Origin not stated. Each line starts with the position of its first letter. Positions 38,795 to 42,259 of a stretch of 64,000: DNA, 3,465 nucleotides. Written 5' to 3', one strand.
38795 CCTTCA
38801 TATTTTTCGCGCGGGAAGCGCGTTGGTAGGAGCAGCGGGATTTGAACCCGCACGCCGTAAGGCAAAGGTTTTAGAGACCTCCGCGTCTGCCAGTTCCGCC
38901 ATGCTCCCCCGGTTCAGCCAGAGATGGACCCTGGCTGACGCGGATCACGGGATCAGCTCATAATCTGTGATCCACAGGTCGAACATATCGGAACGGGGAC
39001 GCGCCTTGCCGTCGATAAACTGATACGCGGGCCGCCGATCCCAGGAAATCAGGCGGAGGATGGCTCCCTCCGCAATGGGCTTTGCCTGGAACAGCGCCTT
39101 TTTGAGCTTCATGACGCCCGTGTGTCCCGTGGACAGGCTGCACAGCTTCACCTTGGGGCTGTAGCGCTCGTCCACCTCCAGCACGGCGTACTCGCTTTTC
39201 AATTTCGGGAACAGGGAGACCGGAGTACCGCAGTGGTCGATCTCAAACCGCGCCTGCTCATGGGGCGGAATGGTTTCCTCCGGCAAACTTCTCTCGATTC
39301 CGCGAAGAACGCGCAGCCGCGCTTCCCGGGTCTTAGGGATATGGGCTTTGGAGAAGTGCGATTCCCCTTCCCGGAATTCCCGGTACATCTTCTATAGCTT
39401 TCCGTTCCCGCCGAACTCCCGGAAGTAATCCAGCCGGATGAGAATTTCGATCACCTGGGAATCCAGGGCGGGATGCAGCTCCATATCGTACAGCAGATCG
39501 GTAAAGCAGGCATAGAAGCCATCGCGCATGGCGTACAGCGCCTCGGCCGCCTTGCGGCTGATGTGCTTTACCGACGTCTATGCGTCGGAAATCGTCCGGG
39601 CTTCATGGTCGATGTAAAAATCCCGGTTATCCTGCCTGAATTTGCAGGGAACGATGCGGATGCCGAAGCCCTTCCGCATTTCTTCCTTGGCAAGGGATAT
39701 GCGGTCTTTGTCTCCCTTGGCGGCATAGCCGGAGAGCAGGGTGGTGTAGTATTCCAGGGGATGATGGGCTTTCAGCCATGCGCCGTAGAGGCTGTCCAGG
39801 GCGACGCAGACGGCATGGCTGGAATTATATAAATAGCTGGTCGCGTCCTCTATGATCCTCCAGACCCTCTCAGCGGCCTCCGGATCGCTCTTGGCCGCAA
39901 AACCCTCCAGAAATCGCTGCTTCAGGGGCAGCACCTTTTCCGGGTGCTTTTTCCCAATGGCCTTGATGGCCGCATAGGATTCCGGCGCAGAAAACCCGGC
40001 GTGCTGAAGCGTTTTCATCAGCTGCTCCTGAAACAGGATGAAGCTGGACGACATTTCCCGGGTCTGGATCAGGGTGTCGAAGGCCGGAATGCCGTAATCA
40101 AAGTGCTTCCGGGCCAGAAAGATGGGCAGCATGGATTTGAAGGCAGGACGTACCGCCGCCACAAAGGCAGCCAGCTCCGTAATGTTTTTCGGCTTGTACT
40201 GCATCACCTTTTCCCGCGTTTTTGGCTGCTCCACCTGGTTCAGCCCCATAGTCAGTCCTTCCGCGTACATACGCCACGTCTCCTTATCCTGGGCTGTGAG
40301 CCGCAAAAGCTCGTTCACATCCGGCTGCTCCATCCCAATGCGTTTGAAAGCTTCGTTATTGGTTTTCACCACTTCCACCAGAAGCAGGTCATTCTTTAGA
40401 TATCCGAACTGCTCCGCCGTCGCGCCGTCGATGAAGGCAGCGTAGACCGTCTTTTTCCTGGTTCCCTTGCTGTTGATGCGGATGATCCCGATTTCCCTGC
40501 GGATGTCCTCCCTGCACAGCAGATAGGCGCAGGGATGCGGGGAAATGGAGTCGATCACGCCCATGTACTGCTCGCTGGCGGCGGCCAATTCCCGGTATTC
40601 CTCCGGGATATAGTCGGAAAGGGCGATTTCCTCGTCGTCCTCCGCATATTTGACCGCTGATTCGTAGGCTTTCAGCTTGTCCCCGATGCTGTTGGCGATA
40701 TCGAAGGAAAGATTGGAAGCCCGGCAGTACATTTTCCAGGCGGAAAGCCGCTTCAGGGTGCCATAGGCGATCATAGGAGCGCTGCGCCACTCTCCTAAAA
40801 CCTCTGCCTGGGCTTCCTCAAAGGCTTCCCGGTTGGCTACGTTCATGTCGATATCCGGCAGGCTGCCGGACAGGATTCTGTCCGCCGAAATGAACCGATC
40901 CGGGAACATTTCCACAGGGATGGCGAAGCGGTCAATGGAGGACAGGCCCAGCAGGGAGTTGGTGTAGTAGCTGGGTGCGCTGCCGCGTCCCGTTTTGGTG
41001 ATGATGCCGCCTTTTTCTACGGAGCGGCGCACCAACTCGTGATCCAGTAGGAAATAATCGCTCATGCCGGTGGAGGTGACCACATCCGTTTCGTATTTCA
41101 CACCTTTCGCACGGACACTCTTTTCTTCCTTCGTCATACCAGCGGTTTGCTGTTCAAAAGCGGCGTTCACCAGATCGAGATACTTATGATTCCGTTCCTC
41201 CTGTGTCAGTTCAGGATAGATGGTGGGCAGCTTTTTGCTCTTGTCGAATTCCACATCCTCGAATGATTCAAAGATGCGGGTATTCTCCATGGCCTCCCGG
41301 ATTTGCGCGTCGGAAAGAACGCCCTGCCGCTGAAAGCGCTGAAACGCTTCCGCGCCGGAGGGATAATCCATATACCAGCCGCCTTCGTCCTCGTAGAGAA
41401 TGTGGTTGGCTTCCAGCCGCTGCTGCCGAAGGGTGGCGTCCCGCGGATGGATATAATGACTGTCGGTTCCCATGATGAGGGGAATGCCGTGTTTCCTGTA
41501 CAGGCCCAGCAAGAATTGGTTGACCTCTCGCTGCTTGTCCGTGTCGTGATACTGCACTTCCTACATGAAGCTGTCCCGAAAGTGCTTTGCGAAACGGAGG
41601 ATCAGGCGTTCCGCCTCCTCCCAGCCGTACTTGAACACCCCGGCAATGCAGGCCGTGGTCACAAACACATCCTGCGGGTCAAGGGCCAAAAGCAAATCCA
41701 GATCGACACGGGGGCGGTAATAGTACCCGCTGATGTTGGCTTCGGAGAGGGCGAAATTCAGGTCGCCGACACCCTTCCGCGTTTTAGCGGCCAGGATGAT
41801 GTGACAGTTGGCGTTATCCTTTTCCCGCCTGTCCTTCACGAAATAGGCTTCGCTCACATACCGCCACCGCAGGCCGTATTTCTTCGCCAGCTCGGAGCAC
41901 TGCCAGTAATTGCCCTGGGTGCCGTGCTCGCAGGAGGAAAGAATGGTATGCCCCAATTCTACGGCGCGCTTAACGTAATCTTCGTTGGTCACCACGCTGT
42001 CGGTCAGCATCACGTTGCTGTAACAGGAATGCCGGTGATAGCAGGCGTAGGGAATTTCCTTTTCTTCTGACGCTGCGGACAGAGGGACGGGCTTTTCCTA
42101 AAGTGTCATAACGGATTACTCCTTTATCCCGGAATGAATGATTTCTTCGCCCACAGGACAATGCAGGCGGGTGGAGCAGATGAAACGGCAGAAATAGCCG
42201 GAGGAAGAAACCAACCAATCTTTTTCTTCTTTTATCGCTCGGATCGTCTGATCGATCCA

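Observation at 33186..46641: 29 in-frame TAG codons across 14 consecutive genes: the amber codon is read as sense in this integrated module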

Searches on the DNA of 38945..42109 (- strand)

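Call 26: search_dna_similar(query=window:38945-42109:-, collection=phages, mode=distant, max_rows=20)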
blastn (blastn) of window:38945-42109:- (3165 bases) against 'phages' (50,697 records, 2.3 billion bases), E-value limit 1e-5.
No match.
